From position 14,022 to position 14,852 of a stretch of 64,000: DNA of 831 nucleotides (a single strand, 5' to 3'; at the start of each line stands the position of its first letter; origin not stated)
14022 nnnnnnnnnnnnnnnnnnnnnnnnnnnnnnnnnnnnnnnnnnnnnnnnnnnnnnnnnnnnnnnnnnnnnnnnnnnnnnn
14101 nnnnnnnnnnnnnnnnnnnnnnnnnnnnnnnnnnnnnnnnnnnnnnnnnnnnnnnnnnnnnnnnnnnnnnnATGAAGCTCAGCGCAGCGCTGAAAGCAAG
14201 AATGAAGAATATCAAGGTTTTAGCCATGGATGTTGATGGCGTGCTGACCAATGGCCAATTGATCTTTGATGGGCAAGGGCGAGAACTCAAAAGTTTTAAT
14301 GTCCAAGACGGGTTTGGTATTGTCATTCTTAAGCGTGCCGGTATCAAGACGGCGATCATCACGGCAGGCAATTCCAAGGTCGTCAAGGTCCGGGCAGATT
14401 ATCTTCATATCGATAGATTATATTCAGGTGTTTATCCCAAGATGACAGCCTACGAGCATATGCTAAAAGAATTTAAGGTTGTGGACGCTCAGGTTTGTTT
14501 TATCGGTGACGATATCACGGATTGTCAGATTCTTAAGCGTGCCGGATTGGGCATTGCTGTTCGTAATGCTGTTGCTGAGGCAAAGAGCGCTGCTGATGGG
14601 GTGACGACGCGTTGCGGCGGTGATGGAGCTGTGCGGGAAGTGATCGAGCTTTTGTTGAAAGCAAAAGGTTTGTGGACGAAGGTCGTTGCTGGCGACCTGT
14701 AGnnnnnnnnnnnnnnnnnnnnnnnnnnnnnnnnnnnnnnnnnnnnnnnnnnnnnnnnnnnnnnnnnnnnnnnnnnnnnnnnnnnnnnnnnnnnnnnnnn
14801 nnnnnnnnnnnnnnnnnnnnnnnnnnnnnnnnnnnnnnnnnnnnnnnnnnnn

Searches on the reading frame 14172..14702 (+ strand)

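Call 8: search_protein_families(library=pfam, proteins=[window:14172-14702:+])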
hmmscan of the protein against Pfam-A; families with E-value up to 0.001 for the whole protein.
window:14172-14702:+ (176 aa): 3 families
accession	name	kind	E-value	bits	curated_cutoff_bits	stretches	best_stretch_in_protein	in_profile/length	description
PF00702.32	Hydrolase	-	5e-12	47.1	26.4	1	52-125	109-191/191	haloacid dehalogenase-like hydrolase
PF08282.18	Hydrolase_3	-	2.4e-11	44.3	20.9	1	86-150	184-248/255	haloacid dehalogenase-like hydrolase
PF13419.12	HAD_2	-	1.8e-05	25.4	23.8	1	53-127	91-174/178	Haloacid dehalogenase-like hydrolase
